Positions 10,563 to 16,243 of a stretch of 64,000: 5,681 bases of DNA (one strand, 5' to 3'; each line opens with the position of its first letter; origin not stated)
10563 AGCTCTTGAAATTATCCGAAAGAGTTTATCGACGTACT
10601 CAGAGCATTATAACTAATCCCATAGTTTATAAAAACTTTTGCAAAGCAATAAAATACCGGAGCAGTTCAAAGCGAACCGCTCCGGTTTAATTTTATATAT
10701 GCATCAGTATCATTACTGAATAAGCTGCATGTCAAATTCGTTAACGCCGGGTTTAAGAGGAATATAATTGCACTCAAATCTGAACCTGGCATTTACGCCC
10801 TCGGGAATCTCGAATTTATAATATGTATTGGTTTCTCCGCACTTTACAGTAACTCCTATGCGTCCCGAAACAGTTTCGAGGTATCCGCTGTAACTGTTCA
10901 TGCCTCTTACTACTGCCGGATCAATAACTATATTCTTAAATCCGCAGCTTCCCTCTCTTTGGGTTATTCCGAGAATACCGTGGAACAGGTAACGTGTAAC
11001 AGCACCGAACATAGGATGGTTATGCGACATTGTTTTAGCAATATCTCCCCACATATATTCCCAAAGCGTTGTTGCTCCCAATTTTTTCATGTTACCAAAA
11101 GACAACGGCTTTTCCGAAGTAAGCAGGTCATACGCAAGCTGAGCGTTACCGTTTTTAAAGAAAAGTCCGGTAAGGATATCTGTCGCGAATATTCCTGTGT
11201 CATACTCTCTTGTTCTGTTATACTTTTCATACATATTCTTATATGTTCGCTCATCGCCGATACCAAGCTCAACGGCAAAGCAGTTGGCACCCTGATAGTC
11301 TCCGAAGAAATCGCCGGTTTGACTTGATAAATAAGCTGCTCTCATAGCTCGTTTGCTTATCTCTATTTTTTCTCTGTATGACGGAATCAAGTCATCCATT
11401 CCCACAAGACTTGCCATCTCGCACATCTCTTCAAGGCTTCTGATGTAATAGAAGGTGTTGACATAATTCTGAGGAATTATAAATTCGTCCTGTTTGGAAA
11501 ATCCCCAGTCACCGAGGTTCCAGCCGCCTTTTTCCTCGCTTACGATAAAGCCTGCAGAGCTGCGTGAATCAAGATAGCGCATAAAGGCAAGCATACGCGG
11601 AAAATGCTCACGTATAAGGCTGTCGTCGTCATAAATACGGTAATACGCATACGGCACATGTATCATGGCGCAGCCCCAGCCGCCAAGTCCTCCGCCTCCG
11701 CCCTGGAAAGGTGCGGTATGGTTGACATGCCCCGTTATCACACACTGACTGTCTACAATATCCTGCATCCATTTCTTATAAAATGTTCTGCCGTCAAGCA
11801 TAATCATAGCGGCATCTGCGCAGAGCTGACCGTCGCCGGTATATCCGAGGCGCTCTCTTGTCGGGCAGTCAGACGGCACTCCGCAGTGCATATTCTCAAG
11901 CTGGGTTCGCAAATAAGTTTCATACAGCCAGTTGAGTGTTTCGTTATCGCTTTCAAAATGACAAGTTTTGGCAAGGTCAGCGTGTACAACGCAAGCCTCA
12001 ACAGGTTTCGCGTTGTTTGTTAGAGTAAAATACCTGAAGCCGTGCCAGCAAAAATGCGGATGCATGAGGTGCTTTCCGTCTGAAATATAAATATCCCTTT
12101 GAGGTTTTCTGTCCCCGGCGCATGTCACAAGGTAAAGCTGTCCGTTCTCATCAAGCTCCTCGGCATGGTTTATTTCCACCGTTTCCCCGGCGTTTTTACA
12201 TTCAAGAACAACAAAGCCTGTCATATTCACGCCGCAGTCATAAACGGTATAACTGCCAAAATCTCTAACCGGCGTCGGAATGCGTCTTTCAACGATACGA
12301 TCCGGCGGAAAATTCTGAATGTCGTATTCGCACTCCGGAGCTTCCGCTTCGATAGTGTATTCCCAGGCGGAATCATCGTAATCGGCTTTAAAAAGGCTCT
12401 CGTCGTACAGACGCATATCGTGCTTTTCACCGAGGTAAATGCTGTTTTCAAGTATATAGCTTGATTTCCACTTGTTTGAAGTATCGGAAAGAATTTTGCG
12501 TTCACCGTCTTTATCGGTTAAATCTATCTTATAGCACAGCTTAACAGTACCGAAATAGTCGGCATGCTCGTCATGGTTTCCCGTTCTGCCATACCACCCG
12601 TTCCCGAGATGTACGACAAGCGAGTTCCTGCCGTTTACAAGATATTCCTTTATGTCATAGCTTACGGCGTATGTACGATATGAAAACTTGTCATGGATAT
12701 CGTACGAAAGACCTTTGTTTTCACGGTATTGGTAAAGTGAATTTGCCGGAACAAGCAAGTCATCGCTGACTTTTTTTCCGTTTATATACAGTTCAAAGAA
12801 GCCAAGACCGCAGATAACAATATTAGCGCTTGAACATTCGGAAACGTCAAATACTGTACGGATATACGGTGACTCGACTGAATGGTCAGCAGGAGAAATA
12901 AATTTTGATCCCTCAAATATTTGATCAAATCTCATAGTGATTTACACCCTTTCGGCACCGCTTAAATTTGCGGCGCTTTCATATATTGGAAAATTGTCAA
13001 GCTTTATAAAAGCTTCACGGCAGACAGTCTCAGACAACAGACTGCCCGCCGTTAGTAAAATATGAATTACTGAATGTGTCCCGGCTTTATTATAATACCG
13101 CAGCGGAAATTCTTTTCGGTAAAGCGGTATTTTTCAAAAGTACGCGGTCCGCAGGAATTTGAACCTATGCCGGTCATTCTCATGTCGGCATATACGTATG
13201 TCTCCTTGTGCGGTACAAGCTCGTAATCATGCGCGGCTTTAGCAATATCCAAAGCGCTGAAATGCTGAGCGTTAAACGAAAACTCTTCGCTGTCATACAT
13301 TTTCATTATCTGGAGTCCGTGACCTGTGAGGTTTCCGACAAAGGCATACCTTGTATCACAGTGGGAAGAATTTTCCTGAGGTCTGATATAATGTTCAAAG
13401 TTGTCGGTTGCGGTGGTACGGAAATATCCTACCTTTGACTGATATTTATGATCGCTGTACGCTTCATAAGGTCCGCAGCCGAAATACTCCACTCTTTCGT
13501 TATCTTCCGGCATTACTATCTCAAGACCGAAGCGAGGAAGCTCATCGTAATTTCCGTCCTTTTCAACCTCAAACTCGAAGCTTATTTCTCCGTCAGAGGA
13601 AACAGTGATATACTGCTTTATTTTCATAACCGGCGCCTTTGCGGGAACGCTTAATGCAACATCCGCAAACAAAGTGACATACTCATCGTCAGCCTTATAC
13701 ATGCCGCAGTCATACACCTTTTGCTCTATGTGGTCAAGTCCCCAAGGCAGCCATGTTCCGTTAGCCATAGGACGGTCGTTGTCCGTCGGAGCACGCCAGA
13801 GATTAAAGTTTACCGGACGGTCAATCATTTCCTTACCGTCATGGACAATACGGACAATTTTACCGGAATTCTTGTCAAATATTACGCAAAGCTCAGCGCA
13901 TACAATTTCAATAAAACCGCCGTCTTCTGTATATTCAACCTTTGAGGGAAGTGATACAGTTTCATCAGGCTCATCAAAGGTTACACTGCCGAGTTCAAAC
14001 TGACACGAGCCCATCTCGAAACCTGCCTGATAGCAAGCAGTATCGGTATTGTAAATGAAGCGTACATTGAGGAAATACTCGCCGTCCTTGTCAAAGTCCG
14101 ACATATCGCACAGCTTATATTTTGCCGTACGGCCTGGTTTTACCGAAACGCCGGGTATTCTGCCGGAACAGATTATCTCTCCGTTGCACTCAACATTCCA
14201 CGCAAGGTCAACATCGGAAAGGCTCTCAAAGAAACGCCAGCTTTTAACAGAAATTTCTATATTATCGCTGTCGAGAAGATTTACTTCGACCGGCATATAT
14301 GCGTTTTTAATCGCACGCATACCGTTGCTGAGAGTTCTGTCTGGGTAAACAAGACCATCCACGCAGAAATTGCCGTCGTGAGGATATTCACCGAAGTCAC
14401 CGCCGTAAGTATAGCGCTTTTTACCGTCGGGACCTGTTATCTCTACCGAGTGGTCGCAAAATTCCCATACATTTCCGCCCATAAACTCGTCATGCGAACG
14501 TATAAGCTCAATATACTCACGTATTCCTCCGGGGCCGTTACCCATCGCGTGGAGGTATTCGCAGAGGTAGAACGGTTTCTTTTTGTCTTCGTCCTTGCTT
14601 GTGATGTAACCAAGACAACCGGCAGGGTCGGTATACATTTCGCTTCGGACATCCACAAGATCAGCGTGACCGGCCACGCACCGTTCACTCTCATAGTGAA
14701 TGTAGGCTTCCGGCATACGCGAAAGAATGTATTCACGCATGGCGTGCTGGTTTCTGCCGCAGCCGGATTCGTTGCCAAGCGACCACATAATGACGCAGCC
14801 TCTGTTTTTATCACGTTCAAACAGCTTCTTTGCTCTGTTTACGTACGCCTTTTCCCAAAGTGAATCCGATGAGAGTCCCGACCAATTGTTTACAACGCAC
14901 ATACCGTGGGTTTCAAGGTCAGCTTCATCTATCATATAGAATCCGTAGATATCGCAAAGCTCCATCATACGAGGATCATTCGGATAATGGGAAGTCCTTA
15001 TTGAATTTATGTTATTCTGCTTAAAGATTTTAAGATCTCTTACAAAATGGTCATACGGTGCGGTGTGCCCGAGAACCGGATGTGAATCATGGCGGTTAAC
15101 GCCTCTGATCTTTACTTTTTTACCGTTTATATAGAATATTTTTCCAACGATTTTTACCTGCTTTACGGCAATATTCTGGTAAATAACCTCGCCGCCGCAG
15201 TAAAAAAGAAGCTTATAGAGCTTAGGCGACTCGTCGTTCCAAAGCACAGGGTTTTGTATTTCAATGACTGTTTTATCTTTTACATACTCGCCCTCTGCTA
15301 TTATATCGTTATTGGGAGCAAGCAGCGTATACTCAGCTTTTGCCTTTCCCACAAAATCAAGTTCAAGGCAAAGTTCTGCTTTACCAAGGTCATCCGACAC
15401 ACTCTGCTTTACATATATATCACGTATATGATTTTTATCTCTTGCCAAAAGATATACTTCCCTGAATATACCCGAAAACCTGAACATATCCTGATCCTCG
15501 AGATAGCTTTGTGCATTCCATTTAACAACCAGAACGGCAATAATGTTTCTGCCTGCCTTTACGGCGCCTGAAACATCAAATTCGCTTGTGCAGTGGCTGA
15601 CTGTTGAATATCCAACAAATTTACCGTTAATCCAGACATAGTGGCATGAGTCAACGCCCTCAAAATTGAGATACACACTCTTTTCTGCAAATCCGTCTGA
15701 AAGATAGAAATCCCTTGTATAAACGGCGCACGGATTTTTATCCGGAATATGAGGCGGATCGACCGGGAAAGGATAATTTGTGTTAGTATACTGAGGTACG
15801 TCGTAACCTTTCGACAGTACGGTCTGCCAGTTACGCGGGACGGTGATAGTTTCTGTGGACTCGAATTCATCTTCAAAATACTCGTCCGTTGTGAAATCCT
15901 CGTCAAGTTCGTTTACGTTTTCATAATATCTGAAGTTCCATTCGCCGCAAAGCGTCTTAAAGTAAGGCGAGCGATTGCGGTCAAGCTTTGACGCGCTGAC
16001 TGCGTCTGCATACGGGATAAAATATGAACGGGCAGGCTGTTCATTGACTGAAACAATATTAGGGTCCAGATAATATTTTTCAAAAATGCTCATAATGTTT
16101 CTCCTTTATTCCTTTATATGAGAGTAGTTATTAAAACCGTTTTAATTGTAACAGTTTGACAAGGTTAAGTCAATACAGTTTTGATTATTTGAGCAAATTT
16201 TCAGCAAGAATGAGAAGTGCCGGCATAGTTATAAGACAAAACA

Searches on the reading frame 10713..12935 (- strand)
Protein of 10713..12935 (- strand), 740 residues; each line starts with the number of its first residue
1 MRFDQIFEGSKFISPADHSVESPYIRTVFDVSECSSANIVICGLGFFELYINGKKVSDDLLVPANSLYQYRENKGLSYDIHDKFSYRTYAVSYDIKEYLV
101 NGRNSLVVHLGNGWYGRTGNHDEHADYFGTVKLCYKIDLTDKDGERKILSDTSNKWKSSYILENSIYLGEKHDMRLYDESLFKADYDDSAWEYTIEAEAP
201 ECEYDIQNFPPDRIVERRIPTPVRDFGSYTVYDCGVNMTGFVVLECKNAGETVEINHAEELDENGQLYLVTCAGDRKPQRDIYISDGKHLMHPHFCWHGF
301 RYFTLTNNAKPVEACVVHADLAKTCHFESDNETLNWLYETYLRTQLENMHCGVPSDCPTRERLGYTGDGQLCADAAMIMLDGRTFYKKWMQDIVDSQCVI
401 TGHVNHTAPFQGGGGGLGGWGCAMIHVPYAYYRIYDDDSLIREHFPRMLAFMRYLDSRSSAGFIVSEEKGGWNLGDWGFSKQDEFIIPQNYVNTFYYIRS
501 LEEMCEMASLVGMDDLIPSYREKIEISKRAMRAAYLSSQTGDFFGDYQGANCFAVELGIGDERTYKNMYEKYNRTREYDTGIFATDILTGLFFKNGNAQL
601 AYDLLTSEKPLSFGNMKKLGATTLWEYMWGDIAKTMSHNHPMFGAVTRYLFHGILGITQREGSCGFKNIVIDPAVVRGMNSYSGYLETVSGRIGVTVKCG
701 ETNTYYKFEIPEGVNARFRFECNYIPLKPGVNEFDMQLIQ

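Call 41: search_protein_families(library=pfam, proteins=[window:10713-12935:-], max_evalue=0.0001)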
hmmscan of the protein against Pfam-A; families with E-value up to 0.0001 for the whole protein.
window:10713-12935:- (740 aa): 4 families
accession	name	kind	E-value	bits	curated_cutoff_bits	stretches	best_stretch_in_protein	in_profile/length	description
PF17389.8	Bac_rhamnosid6H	-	2e-67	228.4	24.5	1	323-652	2-337/339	Bacterial alpha-L-rhamnosidase 6 hairpin glycosidase domain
PF08531.16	Bac_rhamnosid_N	-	8.2e-32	110.8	25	2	83-215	36-171/172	Alpha-L-rhamnosidase N-terminal domain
PF05592.18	Bac_rhamnosid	-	8.3e-14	51.8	22.2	1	230-311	8-90/102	Bacterial alpha-L-rhamnosidase concanavalin-like domain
PF17390.7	Bac_rhamnosid_C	-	4.8e-06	26.7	22.1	1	661-717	4-60/78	Bacterial alpha-L-rhamnosidase C-terminal domain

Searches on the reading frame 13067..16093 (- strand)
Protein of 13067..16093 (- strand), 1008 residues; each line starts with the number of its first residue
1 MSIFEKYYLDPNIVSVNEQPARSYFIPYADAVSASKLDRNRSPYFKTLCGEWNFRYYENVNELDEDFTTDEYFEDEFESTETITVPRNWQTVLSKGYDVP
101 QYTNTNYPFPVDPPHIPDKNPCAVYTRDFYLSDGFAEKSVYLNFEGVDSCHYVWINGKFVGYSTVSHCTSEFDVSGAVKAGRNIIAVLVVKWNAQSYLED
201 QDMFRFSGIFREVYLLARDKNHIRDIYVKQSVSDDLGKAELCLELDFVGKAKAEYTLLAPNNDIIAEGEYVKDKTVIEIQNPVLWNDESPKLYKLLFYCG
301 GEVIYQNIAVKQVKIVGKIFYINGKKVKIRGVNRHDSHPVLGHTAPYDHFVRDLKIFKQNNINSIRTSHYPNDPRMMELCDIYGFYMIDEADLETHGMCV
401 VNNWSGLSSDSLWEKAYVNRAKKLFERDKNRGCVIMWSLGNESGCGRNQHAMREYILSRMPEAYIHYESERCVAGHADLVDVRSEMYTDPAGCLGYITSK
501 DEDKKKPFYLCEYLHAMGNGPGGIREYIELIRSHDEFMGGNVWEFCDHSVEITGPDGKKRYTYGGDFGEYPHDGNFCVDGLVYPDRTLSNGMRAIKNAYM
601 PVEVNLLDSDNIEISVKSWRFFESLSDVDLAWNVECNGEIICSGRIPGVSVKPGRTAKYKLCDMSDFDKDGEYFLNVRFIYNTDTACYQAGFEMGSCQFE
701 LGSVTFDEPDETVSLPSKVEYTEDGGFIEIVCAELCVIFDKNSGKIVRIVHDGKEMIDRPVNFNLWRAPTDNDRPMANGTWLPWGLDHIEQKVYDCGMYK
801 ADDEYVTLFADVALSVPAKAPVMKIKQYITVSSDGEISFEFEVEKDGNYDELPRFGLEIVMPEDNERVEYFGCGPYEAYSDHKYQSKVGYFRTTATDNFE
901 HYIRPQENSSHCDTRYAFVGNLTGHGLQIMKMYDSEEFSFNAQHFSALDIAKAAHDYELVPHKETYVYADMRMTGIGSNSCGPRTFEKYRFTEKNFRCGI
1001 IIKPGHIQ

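Call 41: search_protein_families(library=pfam, proteins=[window:13067-16093:-], max_evalue=0.0001)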
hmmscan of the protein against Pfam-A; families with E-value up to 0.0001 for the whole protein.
window:13067-16093:- (1008 aa): 6 families
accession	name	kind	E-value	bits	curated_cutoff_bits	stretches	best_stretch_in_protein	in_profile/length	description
PF02836.23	Glyco_hydro_2_C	-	5.1e-87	292.3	21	1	313-603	1-301/302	Glycosyl hydrolases family 2, TIM barrel domain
PF02929.23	Bgal_small_N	-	5.7e-62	210.1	25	1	735-999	5-245/248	Beta galactosidase small chain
PF02837.24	Glyco_hydro_2_N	-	6.4e-41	140.5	28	1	45-217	1-167/169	Glycosyl hydrolases family 2, sugar binding domain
PF16353.11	LacZ_4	-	2.8e-17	63.2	27.3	1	614-701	1-86/87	Beta-galactosidase, domain 4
PF22666.2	Glyco_hydro_2_N2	-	5e-09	36.9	27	1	124-201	51-130/167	Glycosyl hydrolase 2 galactose-binding domain-like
PF00703.27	Glyco_hydro_2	-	6e-09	37.1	23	1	222-303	2-98/109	Glycosyl hydrolases family 2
